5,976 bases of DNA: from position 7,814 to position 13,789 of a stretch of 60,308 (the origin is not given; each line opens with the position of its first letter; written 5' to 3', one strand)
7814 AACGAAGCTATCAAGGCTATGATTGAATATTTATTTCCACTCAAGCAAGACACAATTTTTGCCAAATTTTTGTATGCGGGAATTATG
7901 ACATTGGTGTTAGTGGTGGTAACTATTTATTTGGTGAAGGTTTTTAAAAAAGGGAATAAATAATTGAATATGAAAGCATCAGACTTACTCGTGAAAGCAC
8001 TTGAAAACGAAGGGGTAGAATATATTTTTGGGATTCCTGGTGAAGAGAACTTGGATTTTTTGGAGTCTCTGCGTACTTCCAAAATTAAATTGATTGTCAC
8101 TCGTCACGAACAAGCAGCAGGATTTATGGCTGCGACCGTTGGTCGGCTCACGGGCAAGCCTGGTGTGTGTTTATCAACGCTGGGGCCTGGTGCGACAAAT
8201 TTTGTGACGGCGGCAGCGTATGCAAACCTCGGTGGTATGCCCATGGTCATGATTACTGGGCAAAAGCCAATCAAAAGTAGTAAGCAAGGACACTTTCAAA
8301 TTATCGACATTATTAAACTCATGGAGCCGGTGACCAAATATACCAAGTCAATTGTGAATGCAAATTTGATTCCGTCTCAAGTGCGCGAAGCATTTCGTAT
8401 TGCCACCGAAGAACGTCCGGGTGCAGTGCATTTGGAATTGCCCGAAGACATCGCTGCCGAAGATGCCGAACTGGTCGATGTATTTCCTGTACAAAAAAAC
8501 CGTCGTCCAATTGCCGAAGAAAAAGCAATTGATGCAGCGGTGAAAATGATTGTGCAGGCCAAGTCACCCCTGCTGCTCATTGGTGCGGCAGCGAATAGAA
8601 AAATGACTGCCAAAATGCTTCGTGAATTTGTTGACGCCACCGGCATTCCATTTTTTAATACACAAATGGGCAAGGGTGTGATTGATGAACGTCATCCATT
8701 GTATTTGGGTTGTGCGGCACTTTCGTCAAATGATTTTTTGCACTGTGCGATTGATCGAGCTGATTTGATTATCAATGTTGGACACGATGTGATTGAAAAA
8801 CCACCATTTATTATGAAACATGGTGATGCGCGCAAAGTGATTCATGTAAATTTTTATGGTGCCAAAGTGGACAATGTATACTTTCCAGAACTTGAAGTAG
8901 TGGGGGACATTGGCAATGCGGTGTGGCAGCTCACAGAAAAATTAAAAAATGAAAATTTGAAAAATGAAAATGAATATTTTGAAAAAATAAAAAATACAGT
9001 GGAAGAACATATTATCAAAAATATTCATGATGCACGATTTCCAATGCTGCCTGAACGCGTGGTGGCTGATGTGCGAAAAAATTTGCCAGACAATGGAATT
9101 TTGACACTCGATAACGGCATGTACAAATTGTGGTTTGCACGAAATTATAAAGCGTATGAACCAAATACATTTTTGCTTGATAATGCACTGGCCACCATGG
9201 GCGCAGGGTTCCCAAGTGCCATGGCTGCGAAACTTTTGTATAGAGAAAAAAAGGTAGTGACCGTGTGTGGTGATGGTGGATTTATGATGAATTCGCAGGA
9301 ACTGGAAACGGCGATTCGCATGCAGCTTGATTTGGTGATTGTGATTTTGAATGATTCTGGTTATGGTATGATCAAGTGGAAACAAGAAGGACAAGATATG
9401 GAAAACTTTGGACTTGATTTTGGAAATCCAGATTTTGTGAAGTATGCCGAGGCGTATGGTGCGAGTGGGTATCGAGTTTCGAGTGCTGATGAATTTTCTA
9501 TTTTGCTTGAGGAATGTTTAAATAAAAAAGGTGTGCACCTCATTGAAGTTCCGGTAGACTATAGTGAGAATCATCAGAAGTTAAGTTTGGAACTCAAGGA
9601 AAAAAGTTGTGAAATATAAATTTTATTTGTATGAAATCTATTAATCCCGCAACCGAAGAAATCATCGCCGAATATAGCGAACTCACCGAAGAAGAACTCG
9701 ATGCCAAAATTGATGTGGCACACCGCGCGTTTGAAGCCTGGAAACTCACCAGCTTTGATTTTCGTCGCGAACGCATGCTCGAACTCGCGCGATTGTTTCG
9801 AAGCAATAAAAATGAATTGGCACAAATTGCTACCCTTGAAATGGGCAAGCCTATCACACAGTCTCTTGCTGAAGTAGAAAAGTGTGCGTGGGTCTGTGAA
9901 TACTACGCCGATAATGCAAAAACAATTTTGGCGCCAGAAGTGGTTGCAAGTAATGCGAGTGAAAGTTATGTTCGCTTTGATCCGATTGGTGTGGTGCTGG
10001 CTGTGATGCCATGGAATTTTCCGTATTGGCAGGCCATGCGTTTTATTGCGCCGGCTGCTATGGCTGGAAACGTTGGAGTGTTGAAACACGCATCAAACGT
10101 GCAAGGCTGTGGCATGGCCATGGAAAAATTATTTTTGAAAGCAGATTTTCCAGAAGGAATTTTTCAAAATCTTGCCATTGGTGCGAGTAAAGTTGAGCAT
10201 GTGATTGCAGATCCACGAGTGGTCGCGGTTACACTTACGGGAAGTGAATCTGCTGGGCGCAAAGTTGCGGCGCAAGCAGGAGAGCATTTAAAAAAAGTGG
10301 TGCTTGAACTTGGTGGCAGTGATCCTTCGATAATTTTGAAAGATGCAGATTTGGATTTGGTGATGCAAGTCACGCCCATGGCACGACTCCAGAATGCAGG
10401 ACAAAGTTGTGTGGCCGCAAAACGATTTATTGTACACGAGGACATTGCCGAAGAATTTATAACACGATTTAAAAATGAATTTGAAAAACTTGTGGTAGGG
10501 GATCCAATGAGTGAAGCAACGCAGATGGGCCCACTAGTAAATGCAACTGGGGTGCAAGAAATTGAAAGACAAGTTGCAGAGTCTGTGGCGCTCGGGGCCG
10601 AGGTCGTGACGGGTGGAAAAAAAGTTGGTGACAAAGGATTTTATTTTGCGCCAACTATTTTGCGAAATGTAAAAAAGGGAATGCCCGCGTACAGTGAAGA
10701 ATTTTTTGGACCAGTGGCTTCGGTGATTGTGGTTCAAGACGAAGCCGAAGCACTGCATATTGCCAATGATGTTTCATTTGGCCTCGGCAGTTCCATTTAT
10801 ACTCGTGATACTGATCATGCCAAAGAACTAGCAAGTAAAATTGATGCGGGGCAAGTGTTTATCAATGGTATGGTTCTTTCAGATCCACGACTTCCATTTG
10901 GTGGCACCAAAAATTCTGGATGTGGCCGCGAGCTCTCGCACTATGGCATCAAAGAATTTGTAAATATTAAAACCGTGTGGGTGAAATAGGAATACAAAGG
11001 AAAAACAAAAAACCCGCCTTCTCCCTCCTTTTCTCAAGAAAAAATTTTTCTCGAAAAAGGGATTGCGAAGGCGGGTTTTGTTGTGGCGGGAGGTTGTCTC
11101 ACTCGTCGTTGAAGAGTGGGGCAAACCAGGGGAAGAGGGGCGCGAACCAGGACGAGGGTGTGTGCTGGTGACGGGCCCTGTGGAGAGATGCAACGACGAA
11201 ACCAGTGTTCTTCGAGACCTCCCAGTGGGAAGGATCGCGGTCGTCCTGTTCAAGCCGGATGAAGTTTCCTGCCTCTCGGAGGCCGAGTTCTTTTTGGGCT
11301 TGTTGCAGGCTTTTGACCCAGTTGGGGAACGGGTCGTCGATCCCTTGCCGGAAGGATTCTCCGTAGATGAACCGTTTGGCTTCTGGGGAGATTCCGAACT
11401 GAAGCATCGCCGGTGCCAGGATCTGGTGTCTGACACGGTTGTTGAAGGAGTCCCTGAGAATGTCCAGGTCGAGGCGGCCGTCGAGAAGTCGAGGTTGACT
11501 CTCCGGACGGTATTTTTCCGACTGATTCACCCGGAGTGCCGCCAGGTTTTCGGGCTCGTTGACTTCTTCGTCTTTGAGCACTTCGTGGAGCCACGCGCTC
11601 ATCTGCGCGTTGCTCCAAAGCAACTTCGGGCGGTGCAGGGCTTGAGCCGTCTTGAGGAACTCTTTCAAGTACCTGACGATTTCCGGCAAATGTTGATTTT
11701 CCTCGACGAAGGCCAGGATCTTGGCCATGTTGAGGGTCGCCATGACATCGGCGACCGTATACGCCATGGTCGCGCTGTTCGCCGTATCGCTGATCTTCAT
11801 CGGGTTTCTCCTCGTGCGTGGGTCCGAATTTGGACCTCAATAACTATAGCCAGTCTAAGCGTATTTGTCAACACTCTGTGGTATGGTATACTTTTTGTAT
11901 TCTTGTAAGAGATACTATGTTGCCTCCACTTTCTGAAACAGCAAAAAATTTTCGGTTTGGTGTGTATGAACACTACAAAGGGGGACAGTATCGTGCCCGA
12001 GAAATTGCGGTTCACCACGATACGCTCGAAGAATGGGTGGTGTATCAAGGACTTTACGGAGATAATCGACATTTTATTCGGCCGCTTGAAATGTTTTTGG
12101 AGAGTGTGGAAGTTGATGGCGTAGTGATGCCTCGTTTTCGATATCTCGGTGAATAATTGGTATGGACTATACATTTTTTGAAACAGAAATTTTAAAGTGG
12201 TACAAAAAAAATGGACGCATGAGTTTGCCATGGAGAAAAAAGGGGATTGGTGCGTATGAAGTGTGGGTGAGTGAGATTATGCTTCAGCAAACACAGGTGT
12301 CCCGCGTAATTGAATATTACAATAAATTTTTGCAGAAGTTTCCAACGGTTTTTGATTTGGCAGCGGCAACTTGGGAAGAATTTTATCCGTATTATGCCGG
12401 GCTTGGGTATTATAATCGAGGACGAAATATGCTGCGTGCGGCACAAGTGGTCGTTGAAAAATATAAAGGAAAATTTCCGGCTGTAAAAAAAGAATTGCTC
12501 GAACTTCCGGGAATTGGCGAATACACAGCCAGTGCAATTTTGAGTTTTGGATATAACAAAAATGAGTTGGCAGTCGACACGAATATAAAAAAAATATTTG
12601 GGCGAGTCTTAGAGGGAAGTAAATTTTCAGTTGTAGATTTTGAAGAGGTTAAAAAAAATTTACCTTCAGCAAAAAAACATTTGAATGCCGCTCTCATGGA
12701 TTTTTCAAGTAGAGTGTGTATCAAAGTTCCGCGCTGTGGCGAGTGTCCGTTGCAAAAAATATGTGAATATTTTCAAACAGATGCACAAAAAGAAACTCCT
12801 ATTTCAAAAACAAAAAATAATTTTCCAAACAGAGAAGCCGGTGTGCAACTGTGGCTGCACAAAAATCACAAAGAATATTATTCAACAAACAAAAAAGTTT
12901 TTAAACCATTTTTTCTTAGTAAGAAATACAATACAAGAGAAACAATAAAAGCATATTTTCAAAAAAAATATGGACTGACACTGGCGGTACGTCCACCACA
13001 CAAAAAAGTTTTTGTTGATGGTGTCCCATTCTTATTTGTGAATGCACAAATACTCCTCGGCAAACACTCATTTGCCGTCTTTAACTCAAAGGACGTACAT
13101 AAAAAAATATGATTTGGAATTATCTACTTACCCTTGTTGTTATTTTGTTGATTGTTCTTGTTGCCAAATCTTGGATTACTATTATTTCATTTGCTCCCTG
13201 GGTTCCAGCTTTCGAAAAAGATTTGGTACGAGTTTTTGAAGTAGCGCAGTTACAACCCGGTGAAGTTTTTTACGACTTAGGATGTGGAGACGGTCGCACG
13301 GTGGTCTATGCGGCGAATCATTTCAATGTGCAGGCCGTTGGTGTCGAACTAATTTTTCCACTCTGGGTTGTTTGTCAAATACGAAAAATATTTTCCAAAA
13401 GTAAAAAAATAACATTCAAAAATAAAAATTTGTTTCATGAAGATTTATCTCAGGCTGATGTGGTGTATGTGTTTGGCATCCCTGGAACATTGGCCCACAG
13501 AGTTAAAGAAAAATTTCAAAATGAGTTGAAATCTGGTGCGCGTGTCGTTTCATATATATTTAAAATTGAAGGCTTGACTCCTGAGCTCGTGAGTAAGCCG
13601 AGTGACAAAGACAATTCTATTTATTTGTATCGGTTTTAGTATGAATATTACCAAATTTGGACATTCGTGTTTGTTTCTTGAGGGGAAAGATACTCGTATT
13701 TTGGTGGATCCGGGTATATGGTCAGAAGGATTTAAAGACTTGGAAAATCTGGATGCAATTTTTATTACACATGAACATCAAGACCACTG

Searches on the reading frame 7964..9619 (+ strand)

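Call 8: search_protein_families(library=pfam, proteins=[window:7964-9619:+], max_evalue=0.001)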
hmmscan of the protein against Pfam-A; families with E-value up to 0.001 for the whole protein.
window:7964-9619:+ (551 aa): 3 families
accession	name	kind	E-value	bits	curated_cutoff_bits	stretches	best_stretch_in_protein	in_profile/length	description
PF02775.26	TPP_enzyme_C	-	1.1e-44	152.4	21.9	1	383-529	1-151/151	Thiamine pyrophosphate enzyme, C-terminal TPP binding domain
PF02776.23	TPP_enzyme_N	-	9.3e-40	135.6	26.8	1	3-118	1-118/119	Thiamine pyrophosphate enzyme, N-terminal TPP binding domain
PF00205.28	TPP_enzyme_M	-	9.6e-32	110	30.4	1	189-323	1-137/137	Thiamine pyrophosphate enzyme, central domain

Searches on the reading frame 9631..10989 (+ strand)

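Call 8: search_protein_families(library=pfam, proteins=[window:9631-10989:+], max_evalue=0.001)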
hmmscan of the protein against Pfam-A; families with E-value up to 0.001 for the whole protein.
window:9631-10989:+ (452 aa): 1 family
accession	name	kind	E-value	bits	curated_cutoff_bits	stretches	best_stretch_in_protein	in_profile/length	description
PF00171.27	Aldedh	-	2.7e-143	478.3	23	1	2-449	10-461/461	Aldehyde dehydrogenase family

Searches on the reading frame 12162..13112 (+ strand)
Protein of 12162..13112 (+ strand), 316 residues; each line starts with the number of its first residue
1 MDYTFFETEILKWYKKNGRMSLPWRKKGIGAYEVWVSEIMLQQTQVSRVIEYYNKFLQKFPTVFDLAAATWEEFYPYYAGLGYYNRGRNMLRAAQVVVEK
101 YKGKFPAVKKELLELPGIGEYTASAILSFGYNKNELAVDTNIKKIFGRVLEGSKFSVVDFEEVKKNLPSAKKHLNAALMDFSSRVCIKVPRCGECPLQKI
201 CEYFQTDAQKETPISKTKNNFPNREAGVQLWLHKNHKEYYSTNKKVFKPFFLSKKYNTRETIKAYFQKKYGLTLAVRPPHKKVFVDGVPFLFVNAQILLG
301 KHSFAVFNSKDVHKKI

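Call 8: search_protein_families(library=pfam, proteins=[window:12162-13112:+], max_evalue=0.001)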
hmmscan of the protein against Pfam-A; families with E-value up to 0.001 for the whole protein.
window:12162-13112:+ (316 aa): 2 families
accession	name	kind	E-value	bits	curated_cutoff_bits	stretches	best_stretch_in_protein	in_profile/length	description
PF00730.31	HhH-GPD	-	2.7e-15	57.1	26.2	1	36-149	1-86/108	HhH-GPD superfamily base excision DNA repair protein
PF00633.29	HHH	-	2.3e-08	33.9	24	1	100-129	1-30/30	Helix-hairpin-helix motif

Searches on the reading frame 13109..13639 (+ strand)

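Call 8: search_protein_families(library=pfam, proteins=[window:13109-13639:+], max_evalue=0.001)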
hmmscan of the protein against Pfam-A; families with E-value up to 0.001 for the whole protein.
window:13109-13639:+ (176 aa): 2 families
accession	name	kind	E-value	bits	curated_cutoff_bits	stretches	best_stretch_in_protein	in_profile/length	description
PF08123.19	DOT1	-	4.6e-10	39.8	23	1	39-148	31-156/205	Histone methylation protein DOT1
PF02353.26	CMAS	-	1.3e-06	28.4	27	1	39-81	51-93/273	Mycolic acid cyclopropane synthetase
